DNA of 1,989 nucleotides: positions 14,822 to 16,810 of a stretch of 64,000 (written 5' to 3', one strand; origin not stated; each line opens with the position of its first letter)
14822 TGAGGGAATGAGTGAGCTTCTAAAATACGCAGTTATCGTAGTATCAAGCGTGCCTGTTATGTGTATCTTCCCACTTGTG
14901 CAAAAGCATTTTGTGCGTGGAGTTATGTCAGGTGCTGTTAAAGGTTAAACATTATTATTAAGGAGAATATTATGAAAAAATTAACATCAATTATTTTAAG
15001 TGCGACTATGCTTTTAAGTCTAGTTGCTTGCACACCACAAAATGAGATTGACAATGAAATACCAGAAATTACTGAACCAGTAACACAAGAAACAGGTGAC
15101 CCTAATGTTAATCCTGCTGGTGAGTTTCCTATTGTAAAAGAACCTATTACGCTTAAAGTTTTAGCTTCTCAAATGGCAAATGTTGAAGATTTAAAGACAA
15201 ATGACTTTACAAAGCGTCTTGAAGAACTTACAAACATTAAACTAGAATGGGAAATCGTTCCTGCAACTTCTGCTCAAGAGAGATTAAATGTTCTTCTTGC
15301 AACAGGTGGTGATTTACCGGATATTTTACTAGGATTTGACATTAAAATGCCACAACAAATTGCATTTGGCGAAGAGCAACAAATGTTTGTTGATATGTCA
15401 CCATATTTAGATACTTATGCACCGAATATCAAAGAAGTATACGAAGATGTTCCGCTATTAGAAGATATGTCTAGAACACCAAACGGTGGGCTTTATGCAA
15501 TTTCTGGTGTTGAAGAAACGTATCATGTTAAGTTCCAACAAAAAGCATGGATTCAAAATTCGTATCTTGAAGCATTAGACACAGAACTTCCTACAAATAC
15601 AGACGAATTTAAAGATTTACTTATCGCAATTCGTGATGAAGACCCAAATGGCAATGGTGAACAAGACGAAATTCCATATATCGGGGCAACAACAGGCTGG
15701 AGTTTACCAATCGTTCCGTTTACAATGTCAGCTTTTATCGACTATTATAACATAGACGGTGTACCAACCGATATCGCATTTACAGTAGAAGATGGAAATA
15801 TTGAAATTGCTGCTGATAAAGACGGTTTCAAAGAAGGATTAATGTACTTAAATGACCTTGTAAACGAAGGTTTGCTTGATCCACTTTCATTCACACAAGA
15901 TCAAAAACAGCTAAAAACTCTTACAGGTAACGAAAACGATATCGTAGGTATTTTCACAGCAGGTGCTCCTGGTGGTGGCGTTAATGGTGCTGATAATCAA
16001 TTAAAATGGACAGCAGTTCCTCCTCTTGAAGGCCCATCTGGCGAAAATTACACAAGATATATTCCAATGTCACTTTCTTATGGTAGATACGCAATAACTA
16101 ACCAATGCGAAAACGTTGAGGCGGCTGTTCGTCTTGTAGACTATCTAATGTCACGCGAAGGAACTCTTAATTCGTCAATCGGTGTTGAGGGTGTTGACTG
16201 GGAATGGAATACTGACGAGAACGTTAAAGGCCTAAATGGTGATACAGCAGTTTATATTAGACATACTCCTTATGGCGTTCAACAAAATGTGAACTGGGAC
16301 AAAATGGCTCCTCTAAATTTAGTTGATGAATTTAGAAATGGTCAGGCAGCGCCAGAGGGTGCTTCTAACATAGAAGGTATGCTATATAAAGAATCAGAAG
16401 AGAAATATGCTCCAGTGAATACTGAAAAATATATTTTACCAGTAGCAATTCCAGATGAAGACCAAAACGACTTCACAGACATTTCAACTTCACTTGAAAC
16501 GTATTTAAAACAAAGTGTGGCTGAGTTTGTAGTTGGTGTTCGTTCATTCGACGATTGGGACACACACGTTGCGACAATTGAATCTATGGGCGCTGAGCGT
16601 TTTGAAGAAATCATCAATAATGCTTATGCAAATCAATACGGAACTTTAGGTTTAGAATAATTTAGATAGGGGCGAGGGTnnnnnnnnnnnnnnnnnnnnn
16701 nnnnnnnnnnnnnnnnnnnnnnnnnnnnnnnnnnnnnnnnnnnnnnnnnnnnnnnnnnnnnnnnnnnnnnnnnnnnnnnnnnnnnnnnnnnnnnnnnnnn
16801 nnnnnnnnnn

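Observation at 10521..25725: Gram-positive style utilisation locus for a sulfated glycan, built around two uncharacterised beta-helix enzymes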

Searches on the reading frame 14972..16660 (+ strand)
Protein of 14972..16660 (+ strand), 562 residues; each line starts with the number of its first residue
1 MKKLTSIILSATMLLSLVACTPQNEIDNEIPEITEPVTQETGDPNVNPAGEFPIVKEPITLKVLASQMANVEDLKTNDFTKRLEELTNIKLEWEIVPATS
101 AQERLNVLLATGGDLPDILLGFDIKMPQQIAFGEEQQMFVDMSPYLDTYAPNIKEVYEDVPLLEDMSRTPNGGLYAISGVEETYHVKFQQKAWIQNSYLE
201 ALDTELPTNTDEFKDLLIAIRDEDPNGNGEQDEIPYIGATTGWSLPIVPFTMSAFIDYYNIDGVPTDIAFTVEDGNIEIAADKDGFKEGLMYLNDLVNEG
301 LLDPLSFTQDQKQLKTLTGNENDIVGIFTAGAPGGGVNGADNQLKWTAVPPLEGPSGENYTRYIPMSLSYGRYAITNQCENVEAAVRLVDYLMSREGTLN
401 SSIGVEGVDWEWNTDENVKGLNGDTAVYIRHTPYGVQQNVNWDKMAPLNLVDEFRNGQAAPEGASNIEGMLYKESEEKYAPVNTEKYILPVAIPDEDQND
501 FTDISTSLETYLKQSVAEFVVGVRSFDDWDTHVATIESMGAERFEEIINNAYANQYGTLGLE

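Call 3: search_protein_families(library=pfam, proteins=[window:14972-16660:+], max_evalue=0.01)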
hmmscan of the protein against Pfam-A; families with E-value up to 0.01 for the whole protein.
window:14972-16660:+ (562 aa): 1 family
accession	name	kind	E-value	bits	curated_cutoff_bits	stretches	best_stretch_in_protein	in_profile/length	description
PF01547.30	SBP_bac_1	-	3.1e-11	44.3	26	1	81-397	15-305/307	Bacterial extracellular solute-binding protein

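Call 4: search_protein_families(library=ncbifam, proteins=[window:14972-16660:+], max_evalue=0.01)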
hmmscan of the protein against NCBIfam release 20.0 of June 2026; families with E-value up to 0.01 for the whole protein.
window:14972-16660:+ (562 aa): 0 families
